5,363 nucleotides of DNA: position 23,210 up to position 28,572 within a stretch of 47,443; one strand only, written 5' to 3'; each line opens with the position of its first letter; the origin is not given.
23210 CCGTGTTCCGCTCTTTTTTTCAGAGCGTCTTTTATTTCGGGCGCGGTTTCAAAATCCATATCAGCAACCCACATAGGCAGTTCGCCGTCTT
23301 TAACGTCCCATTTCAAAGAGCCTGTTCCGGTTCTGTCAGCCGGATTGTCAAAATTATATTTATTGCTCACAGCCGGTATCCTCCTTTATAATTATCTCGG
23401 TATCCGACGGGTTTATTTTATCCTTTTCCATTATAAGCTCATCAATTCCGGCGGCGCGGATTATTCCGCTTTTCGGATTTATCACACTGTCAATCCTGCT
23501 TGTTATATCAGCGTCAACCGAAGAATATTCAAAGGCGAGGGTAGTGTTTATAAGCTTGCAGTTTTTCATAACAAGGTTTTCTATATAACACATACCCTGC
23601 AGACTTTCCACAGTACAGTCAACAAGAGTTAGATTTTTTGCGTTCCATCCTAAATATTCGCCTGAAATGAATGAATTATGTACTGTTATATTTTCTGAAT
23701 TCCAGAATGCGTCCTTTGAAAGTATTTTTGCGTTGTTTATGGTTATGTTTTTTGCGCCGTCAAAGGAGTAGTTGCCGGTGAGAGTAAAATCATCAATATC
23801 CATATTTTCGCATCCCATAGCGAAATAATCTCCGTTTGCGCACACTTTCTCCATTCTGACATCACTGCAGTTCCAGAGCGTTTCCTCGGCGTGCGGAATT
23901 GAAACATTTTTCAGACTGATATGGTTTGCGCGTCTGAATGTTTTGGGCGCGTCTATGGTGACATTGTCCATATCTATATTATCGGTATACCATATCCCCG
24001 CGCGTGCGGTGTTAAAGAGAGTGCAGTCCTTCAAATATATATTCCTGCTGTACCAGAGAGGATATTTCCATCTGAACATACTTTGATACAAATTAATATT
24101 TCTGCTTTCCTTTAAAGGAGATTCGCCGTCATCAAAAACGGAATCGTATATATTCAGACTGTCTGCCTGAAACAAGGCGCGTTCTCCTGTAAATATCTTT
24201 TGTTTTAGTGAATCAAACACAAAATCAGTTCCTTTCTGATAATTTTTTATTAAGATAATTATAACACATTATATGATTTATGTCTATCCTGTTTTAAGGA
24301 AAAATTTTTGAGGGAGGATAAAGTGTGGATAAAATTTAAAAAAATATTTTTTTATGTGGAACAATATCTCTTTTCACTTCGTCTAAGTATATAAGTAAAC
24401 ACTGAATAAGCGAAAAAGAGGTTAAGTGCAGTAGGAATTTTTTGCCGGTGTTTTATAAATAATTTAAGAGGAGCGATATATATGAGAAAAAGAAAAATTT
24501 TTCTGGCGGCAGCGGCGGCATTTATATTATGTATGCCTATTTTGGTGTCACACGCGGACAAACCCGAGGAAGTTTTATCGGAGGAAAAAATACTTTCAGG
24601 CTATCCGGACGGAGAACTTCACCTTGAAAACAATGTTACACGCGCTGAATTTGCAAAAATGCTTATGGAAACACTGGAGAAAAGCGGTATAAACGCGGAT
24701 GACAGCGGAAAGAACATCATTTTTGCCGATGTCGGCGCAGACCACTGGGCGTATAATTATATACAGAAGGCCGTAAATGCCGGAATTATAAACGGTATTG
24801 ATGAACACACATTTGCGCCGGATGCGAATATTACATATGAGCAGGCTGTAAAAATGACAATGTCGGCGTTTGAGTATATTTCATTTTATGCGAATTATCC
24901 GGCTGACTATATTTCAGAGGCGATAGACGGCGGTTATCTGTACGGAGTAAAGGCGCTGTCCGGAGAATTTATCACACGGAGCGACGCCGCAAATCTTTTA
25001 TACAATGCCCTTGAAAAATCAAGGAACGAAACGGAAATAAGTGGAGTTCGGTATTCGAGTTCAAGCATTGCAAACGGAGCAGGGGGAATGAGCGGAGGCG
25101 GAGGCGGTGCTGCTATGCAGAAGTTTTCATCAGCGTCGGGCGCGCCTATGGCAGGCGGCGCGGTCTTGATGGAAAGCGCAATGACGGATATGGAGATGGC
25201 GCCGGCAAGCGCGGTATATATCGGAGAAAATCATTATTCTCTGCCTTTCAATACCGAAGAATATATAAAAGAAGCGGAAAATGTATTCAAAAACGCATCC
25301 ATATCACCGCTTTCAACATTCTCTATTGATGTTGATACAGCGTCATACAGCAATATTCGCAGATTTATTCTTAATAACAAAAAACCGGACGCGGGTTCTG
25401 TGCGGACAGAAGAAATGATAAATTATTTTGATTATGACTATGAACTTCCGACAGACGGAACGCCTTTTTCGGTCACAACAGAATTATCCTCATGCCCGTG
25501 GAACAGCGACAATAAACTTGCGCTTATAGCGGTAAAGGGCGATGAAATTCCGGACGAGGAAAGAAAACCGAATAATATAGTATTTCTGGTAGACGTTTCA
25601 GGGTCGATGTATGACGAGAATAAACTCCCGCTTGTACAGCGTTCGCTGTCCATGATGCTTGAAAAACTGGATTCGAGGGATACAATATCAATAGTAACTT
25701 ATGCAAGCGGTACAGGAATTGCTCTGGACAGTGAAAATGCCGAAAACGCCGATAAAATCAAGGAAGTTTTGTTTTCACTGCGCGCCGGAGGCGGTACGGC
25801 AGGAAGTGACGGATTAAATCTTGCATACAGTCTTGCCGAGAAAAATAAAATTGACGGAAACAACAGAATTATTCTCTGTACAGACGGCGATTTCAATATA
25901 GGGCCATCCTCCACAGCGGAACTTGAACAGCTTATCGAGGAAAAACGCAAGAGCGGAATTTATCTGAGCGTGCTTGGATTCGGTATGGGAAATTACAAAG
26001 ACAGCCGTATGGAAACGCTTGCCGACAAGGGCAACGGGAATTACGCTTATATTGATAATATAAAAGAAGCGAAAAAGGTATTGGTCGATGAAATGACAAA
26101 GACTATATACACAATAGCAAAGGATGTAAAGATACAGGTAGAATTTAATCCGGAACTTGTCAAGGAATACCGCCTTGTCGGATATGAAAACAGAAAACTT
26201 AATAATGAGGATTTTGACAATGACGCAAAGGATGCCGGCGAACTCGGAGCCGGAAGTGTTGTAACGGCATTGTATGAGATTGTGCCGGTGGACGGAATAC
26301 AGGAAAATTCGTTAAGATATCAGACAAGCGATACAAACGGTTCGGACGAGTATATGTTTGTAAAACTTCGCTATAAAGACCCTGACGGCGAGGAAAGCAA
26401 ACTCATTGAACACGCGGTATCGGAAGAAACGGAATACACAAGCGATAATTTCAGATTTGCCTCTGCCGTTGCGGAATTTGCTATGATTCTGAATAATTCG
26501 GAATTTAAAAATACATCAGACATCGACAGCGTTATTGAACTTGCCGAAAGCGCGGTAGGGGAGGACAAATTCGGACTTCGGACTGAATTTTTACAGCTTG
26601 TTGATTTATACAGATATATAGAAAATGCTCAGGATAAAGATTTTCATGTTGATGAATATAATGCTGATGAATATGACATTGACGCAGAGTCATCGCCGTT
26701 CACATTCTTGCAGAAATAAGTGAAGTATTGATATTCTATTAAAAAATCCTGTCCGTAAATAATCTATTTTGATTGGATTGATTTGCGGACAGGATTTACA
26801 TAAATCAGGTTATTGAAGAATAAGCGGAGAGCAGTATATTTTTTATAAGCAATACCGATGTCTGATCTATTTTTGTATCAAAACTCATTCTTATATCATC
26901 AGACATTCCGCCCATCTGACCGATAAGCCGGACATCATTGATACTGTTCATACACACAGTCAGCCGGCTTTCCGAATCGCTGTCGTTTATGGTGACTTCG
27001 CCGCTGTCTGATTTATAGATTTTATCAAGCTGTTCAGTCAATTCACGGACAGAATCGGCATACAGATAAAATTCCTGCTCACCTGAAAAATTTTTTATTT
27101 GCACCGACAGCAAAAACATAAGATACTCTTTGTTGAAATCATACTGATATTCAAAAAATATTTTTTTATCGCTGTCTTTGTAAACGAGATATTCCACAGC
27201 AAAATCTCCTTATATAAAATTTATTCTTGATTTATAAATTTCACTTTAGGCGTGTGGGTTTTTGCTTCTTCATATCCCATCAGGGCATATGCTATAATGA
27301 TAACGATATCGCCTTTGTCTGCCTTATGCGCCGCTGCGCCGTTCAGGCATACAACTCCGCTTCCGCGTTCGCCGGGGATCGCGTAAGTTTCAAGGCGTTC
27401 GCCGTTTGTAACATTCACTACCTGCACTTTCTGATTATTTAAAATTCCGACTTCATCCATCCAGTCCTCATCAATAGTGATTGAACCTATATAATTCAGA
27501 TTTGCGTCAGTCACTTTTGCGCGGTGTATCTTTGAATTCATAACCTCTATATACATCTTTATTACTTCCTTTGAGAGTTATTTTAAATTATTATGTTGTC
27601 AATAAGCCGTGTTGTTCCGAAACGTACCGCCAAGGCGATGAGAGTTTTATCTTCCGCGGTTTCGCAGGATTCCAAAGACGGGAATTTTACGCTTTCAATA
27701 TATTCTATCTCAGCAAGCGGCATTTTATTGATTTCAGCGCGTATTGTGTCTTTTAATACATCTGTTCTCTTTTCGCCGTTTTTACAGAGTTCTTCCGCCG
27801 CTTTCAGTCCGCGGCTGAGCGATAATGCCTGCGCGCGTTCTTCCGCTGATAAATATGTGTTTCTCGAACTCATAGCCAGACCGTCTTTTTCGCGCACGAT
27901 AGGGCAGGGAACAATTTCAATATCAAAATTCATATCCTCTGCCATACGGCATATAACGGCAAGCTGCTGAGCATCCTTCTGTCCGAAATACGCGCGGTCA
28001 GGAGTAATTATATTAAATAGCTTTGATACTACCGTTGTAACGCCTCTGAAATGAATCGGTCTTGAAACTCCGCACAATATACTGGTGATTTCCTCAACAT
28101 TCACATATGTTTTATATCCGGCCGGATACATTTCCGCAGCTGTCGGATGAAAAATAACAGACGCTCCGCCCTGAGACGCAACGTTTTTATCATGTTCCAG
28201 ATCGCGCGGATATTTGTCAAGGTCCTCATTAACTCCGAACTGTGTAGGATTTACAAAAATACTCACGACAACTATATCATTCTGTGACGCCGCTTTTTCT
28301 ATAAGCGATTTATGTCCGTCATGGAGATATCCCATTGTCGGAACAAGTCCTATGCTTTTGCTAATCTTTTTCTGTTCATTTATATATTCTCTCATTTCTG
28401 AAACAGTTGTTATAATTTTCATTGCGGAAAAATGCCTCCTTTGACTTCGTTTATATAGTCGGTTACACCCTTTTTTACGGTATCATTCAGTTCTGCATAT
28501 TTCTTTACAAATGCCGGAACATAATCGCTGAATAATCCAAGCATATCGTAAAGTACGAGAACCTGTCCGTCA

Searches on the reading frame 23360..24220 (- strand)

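Call 59: search_protein_families(library=pfam, proteins=[window:23360-24220:-], max_evalue=0.00001)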
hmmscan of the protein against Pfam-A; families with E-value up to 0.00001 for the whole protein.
window:23360-24220:- (286 aa): 1 family
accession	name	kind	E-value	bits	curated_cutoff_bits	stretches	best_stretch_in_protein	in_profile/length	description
PF12541.14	DUF3737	-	1.1e-126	422.1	23.9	1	5-277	3-275/275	Protein of unknown function (DUF3737)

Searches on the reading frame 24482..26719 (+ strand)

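Call 59: search_protein_families(library=pfam, proteins=[window:24482-26719:+], max_evalue=0.00001)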
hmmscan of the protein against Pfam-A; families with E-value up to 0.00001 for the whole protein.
window:24482-26719:+ (745 aa): 6 families
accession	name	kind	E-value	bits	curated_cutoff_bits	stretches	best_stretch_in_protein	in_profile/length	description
PF12034.13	YfbK_C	-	2.8e-67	226.9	25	1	541-710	2-181/184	Uncharacterized protein YfbK, C-terminal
PF12450.13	vWF_A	-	1.9e-37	127.6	25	1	256-346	2-92/94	von Willebrand factor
PF00395.25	SLH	-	3e-17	62.8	20.8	1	81-122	2-43/44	S-layer homology domain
PF00092.34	VWA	-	8.7e-16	59.1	23.8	1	365-529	1-167/174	von Willebrand factor type A domain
PF13519.12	VWA_2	-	2.6e-12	47.8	27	1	366-469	1-106/107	von Willebrand factor type A domain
PF13768.12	VWA_3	-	1.2e-09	38.8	27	1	364-521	1-153/155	von Willebrand factor type A domain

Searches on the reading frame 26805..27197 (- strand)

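Call 59: search_protein_families(library=pfam, proteins=[window:26805-27197:-], max_evalue=0.00001)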
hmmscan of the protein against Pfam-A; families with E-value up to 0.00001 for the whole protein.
window:26805-27197:- (130 aa): 1 family
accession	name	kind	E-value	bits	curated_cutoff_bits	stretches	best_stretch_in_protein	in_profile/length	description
PF24716.1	WapI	-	2.3e-06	28.3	27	1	16-115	16-123/138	Immunity protein WapI-like family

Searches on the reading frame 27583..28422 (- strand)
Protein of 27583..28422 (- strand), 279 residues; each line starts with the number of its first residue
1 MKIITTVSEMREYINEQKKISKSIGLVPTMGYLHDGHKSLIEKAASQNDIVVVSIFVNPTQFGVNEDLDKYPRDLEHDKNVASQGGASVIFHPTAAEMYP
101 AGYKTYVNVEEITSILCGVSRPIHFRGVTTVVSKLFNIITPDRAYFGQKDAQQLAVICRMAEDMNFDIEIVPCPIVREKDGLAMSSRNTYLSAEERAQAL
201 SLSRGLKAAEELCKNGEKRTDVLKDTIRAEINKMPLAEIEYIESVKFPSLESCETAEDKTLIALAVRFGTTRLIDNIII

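Call 59: search_protein_families(library=pfam, proteins=[window:27583-28422:-], max_evalue=0.00001)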
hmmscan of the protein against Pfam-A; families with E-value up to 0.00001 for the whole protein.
window:27583-28422:- (279 aa): 1 family
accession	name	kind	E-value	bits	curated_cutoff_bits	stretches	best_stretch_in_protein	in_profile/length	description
PF02569.21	Pantoate_ligase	-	1.1e-110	369.5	20.7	1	2-278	1-268/268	Pantoate-beta-alanine ligase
